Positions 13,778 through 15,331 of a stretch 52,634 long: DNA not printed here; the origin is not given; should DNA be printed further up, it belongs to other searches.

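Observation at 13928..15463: Cobalamin riboswitch controls a T9SS-sorted beta-propeller instead of a B12 transporter: a candidate secreted or surface corrinoid binder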

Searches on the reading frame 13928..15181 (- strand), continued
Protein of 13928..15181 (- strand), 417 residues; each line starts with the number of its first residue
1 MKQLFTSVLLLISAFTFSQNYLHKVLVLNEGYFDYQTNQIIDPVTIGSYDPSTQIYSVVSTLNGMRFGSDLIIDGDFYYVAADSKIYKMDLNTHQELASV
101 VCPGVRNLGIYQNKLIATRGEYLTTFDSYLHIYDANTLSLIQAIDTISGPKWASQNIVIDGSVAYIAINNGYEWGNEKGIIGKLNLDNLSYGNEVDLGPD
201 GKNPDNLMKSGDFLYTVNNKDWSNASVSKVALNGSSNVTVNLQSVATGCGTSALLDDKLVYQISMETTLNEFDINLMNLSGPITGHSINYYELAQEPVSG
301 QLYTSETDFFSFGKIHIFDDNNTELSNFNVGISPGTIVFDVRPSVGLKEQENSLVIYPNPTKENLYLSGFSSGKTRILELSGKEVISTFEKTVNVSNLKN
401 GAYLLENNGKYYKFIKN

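Call 18: search_protein_families(library=pfam, proteins=[L060:7042-9195:-, L060:4232-6931:-, L060:11369-11863:+, L060:11865-12677:+, L060:12674-13720:+, L060:13669-14229:+, L065:1730-4186:+, L065:5780-6400:+, L065:6422-9088:+, L013:12665-14782:+], max_evalue=0.001)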
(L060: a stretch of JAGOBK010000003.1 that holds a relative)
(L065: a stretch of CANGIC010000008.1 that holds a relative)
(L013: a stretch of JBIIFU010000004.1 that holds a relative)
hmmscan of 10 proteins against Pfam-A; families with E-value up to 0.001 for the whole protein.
L060:7042-9195:- (717 aa): 5 families
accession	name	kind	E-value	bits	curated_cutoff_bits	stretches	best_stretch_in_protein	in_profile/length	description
PF01138.27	RNase_PH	-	2.3e-56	190.2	25.5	2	14-144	3-130/130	3' exoribonuclease family, domain 1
PF03725.20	RNase_PH_C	-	2.5e-20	72.6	20.8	2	148-209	2-65/67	3' exoribonuclease family, domain 2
PF00575.29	S1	-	1.7e-15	57.6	22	1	627-699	2-74/74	S1 RNA binding domain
PF00013.35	KH_1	-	4.1e-11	42.9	21.5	1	560-619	4-65/66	KH domain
PF03726.19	PNPase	-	3e-10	40.9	24.6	1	243-323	1-80/81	Polyribonucleotide nucleotidyltransferase, RNA binding domain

L060:4232-6931:- (899 aa): 2 families
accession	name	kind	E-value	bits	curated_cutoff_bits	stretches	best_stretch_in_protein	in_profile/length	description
PF11617.13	Cu-binding_MopE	-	7.6e-33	112.9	27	3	716-745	1-30/30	Putative metal-binding motif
PF18962.6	Por_Secre_tail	-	3.9e-09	37.1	27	1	829-898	3-75/75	Secretion system C-terminal sorting domain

L060:11369-11863:+ (164 aa): 2 families
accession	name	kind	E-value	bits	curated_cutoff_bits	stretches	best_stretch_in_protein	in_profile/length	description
PF00156.33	Pribosyltran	-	7.1e-18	64.9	26.3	1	4-138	5-139/158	Phosphoribosyl transferase domain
PF24390.1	PRTase-CE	-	5.2e-05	23.7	27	1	33-121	70-141/253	PRTase-CE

L060:11865-12677:+ (270 aa): 5 families
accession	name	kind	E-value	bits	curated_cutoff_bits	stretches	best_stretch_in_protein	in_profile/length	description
PF22645.1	GKRP_SIS_N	-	2e-17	63.4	27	1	48-148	6-110/113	Glucokinase regulatory protein N-terminal SIS domain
PF22198.1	GKRP_SIS_2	-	6.8e-09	36.2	27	1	44-100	7-63/191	Glucokinase regulatory protein, second SIS domain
PF01380.27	SIS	-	7.5e-06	26.2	25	1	125-204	51-128/131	SIS domain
PF20741.3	GKRP-like_C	-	9.1e-06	26.6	27.7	1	218-255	2-39/100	C-terminal lid domain of glucokinase regulatory protein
PF13580.11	SIS_2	-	1.3e-05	25.7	27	1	37-160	14-136/138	SIS domain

L060:12674-13720:+ (348 aa): 1 family
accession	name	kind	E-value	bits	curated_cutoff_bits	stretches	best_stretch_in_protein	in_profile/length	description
PF00491.26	Arginase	-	9.9e-52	176.6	22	1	27-335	2-277/280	Arginase family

L060:13669-14229:+ (186 aa): 0 families

L065:1730-4186:+ (818 aa): 4 families
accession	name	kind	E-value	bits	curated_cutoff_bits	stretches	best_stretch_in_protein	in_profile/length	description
PF00593.30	TonB_dep_Rec_b-barrel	-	6.9e-26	92.5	27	1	288-765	34-424/436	TonB dependent receptor-like, beta-barrel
PF07715.20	Plug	-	1.1e-17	65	23.9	1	119-223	2-106/107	TonB-dependent Receptor Plug Domain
PF13715.12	CarbopepD_reg_2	-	7.4e-13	48.8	32.2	1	24-109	1-87/88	CarboxypepD_reg-like domain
PF13620.12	CarboxypepD_reg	-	2.4e-12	47.5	32.3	1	24-99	2-82/82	Carboxypeptidase regulatory-like domain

L065:5780-6400:+ (206 aa): 3 families
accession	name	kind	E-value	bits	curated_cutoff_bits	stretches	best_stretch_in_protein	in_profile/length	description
PF05724.17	TPMT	-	2.3e-23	83.5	26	1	20-187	3-190/218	Thiopurine S-methyltransferase (TPMT)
PF08242.18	Methyltransf_12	-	0.00022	22.3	30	1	61-150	4-98/98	Methyltransferase domain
PF13649.12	Methyltransf_25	-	0.00096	20.2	27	0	60-148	4-97/97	Methyltransferase domain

L065:6422-9088:+ (888 aa): 0 families

L013:12665-14782:+ (705 aa): 8 families
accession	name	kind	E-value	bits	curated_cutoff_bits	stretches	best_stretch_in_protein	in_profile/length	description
PF16921.10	Tex_YqgF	-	2.1e-46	157.9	27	1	314-436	1-125/126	Tex protein YqgF-like domain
PF22706.1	Tex_central_region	-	1.4e-33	116.8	27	1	136-298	5-178/178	Tex central region-like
PF12836.13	HHH_3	-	2.4e-30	104.9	27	1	477-541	1-65/65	Helix-hairpin-helix motif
PF09371.15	Tex_N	-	7.8e-24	83.6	32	1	6-77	4-75/75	Tex-like protein N-terminal domain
PF17674.7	HHH_9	-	7.1e-22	78.5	23.1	1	547-614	1-70/70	HHH domain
PF00575.29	S1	-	5.5e-15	55.9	22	1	633-702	3-72/74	S1 RNA binding domain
PF14635.12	HHH_7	-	1.2e-08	35.6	27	1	450-542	5-103/104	Helix-hairpin-helix motif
PF14639.11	YqgF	-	8.9e-05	22.8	35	1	359-444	54-147/150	Holliday-junction resolvase-like of SPT6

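Call 27: search_protein_families(library=pfam, alignment_id=A1, max_evalue=0.01)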
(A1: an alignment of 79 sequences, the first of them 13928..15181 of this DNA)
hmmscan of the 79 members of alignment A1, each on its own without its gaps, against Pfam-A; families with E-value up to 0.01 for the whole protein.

A. member 1, window:13928-15181:- (417 aa): 1 family
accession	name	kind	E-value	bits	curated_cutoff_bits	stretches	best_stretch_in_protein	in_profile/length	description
PF18962.6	Por_Secre_tail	-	1.3e-07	32.2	27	1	356-411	1-66/75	Secretion system C-terminal sorting domain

B. families by the number of members that match (of 79 scanned): 13 families
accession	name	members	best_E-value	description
PF18962.6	Por_Secre_tail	64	8.8e-17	Secretion system C-terminal sorting domain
PF11589.14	DUF3244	8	3.8e-06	Domain of unknown function (DUF3244)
PF08309.17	LVIVD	7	0.0002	LVIVD repeat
PF16819.11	DUF5074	3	0.00035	Domain of unknown function (DUF5074)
PF02191.22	OLF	2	1.7e-05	Olfactomedin-like domain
PF13360.13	PQQ_2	2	0.00085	Outer membrane protein assembly factor BamB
PF16967.11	TcfC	1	4.4e-05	E-set like domain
PF21544.3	PorZ_N_b_propeller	1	0.0012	TSS9, PorZ, N-terminal beta-propeller domain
PF03085.20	RAP-1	1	0.0024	Rhoptry-associated protein 1 (RAP-1)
PF17644.7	30K_MP_core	1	0.0054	Jelly-roll domain of 30K viral movement proteins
PF09625.15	VP9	1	0.0078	VP9 protein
PF19522.4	DUF6052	1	0.0086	Family of unknown function (DUF6052)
PF10699.14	HAP2-GCS1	1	0.0093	Male gamete fusion factor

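Call 28: search_solved_structures(query=A1, max_evalue=1, show_alignments=3)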
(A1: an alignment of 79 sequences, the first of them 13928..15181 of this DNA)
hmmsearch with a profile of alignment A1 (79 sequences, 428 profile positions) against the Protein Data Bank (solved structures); distinct sequences matched with E-value up to 1: 98 (the best 60 are shown).
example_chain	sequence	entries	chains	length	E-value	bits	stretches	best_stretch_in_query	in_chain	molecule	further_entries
8bmy_A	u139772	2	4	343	1.1e-13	53.9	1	26-341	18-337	Putative surface layer protein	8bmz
3dsm_A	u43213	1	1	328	1.2e-13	53.8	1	27-341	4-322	uncharacterized protein BACUNI_02894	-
8bn0_A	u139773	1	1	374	1.2e-13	53.8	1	26-341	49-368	Putative surface layer protein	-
8baz_A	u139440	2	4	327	2.2e-13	52.9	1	27-339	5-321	Surface layer protein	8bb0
5jvk_A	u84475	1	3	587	3.7e-13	52.2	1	329-428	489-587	Uncharacterized protein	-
8bai_A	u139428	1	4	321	3.8e-13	52.2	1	27-339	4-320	Surface layer protein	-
8bmx_D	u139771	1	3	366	5e-13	51.7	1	26-338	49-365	YncE family protein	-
8p97_B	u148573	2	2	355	1.2e-11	47.2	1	25-338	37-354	Putative surface layer protein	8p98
8okv_B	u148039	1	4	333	1.8e-11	46.6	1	27-338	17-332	Putative surface layer protein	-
8puj_A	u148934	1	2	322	1.9e-11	46.6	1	27-338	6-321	YncE family protein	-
8glk_D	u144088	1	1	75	6.8e-11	44.7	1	355-427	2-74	Endonuclease I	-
8glj_D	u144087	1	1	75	2.2e-10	43.1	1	355-428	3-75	Por secretion system C-terminal sorting domain-containing protein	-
8blw_B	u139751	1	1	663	4.6e-10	42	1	145-349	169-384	YncE family protein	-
7pzj_A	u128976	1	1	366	7.6e-10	41.3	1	340-423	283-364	Lipase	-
1l0q_A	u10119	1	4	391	7.6e-09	38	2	176-339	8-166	Surface layer protein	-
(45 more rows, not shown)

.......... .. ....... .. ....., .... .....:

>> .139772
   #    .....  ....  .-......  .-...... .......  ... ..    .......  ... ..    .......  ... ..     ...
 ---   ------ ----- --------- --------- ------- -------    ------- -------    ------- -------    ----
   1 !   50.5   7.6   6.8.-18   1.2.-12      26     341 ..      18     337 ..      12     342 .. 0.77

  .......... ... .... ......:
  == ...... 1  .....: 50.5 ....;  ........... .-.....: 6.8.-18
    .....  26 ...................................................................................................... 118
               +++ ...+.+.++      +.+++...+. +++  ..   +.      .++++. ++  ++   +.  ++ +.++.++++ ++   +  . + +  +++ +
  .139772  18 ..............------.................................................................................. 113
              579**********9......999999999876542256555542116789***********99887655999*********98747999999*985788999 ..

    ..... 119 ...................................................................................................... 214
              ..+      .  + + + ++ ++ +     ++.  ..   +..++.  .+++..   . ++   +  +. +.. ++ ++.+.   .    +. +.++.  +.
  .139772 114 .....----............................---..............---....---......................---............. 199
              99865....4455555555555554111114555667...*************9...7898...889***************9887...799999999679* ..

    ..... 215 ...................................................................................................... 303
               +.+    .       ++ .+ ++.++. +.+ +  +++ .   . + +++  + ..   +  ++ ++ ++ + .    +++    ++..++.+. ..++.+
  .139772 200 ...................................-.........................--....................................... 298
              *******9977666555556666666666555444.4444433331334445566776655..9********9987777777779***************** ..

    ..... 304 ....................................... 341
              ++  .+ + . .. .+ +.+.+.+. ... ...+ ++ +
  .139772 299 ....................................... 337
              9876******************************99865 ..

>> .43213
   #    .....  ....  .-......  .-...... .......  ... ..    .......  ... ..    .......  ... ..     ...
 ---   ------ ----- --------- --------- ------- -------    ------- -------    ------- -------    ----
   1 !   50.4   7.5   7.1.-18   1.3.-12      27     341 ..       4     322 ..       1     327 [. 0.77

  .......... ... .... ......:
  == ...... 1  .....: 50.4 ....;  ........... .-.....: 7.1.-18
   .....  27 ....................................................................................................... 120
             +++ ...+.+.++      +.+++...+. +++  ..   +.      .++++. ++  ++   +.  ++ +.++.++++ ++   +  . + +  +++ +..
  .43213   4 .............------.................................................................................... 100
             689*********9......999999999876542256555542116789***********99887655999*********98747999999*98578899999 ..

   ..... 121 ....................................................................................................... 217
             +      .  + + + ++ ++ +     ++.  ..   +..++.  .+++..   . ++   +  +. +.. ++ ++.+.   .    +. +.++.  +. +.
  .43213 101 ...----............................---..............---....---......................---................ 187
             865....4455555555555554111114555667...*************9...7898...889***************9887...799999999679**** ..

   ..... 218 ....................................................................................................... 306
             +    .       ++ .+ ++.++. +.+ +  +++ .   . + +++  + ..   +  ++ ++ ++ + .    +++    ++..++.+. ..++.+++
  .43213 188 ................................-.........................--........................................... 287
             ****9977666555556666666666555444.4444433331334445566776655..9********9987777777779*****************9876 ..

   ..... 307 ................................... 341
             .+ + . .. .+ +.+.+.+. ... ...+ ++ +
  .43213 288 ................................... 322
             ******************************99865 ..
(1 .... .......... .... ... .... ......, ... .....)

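Call 46: predict_structure(alignment_id=A1)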
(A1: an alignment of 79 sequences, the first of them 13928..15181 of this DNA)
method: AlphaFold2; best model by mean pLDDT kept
length: 417 residues; sequences in the alignment: 79
mean_pLDDT: 94.1   pTM: 0.82
mean pLDDT of the five models: 94.1, 94.1, 94.1, 93.8, 93.4
residues with pLDDT >= 90: 365; 70-90: 36; 50-70: 13; < 50: 3
segments of 3 or more residues with pLDDT < 50: 348-350
pLDDT, mean of each block of 10 residues (from residue 1): 75 72 98 97 98 97 98 98 98 98 98 98 97 98 98 98 98 96 98 97 97 97 96 96 84 95 94 97 94 96 98 97 97 98 66 80 92 91 96 97 93 94
secondary structure, 60 per line:
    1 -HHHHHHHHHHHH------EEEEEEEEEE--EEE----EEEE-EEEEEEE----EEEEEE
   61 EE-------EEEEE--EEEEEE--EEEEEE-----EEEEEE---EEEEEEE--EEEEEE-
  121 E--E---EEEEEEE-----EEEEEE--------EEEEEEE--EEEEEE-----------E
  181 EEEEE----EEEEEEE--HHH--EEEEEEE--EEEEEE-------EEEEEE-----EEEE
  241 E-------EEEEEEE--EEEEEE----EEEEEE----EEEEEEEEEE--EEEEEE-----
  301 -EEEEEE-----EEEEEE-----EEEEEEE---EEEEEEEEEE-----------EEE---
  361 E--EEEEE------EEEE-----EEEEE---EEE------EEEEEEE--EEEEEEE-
elements in order: H2-13 E20-29 E32-34 E39-42 E44-50 E55-62 E70-74 E77-82 E85-90 E96-101 E105-111 E114-119 E128-134 E140-145 E154-160 E163-168 E180-185 E190-196 E204-210 E213-218 E226-231 E237-241 E249-255 E258-263 E268-273 E278-287 E290-295 E302-307 E313-318 E324-330 E334-343 E355-357 E364-368 E375-378 E384-388 E392-394 E401-407 E410-416

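Call 49: fold_search(model_id=the predicted structure, library=pdb)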
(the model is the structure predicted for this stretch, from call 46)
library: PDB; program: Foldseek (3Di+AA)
matches with E <= 10: 1922; with E <= 0.001: 1490
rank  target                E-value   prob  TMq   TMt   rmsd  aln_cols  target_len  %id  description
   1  8okv_D                1.8e-16  1.00  0.64  0.82   2.6       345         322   16  lipoprotein BT2095 from Bacteroides thetaiotamicron bound to cyanocobalamin CnCbl (released 2023-09-20)
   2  8okv_A                6.5e-16  1.00  0.64  0.81   3.0       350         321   16  lipoprotein BT2095 from Bacteroides thetaiotamicron bound to cyanocobalamin CnCbl (released 2023-09-20)
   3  8okv_B                2.3e-15  1.00  0.63  0.79   3.1       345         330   16  lipoprotein BT2095 from Bacteroides thetaiotamicron bound to cyanocobalamin CnCbl (released 2023-09-20)
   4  8okv_C                2.8e-15  1.00  0.63  0.79   3.0       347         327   16  lipoprotein BT2095 from Bacteroides thetaiotamicron bound to cyanocobalamin CnCbl (released 2023-09-20)
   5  8p97_B                4.6e-15  1.00  0.62  0.76   3.4       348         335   16  BtuB3G3 bound to cyanocobalamin with disordered EL8 (released 2023-08-16)
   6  8bmz_A                6.7e-15  1.00  0.62  0.78   3.1       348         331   16  Bacteroides thetaiotaomicron surface lipoprotein BT1954 bound to adenosylcobalamin (released 2023-08-16)
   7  8ptf                  9.3e-15  1.00  0.64  0.77   3.1       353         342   14  The surface-exposed lipo-protein of BtuG2 in complex with cyanocobalamin. (released 2024-07-24)
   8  8bmz_B                1.4e-14  1.00  0.61  0.76   3.5       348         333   16  Bacteroides thetaiotaomicron surface lipoprotein BT1954 bound to adenosylcobalamin (released 2023-08-16)
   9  8bmy_A                1.5e-14  1.00  0.64  0.79   2.5       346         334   16  Bacteroides thetaiotaomicron surface lipoprotein bound to cyanocobalamin (released 2023-08-16)
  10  8bai_A                2.0e-14  1.00  0.63  0.81   2.8       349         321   16  The surface-exposed lipo-protein of BtuG2 in complex with cyanocobalamin. (released 2023-10-25)
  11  8bai_B                3.2e-14  1.00  0.62  0.80   3.0       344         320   16  The surface-exposed lipo-protein of BtuG2 in complex with cyanocobalamin. (released 2023-10-25)
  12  8bn0                  4.4e-14  1.00  0.61  0.73   3.8       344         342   16  Bacteroides thetaiotaomicron surface protein BT1954 bound to (released 2023-08-16)
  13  6g6m                  7.5e-12  1.00  0.52  0.66  14.7       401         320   11  Crystal structure of the computationally designed Tako8 protein in P42212 (released 2018-11-28)
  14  6y7n_A                7.8e-12  1.00  0.52  0.65   6.8       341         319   11  The crystal structure of the eight-bladed symmetrical designer protein Tako8 in the presence of tellurotungstic Anders (released 2020-12-16)
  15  6y7o_C                9.4e-12  1.00  0.48  0.62  17.1       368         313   10  The complex between the eight-bladed symmetrical designer protein Tako8 and the silicotungstic acid Keggin (STA) (released 2020-12-16)
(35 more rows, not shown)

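Call 74: search_solved_structures(query=L065:1730-4186:+, max_evalue=0.001)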
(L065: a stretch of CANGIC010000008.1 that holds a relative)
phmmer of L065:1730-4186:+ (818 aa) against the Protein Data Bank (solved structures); distinct sequences matched with E-value up to 0.001: 16.
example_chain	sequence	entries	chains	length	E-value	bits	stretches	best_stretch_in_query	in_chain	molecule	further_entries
9gbc_A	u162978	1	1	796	4.3e-11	45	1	4-229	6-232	TonB-linked outer membrane receptor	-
6sli_B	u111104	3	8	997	5.9e-07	31.3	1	20-229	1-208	RagA protein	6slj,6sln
9hfj_A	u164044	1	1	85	1.9e-06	29.7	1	21-93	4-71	SusC homolog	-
9dhe_A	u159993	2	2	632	2.1e-06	29.5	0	124-229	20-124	TonB-dependent receptor | Outer membrane heme/hemoglobin receptor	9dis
9dir_B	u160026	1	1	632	2.5e-06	29.3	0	124-229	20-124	Outer membrane heme/hemoglobin receptor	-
8the_A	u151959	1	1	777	2.8e-06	29.1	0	520-591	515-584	Heme/hemoglobin uptake outer membrane receptor PhuR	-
3fhh_A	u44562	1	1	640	3.9e-06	28.6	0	124-229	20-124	Outer membrane heme receptor ShuA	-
2hdf_A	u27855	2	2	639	5.9e-05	24.7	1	112-235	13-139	Colicin I receptor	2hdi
3rgn_A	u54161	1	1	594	6.5e-05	24.6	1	110-253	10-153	Vitamin B12 transporter BtuB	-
2gsk_A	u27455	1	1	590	8.1e-05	24.3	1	111-253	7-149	Vitamin B12 transporter btuB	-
1nqf_A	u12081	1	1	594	8.1e-05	24.3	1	110-253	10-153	Vitamin B12 receptor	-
1nqe_A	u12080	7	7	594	8.2e-05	24.3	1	110-253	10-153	Vitamin B12 receptor | Vitamin B12 transporter btuB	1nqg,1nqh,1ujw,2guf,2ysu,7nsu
9nn6_A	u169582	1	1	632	8.7e-05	24.2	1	115-235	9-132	Colicin I receptor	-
3m8b_A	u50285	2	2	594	9.9e-05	24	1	114-253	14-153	Vitamin B12 transporter btuB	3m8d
3rgm_A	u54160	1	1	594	0.00011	23.8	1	110-252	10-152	Vitamin B12 transporter BtuB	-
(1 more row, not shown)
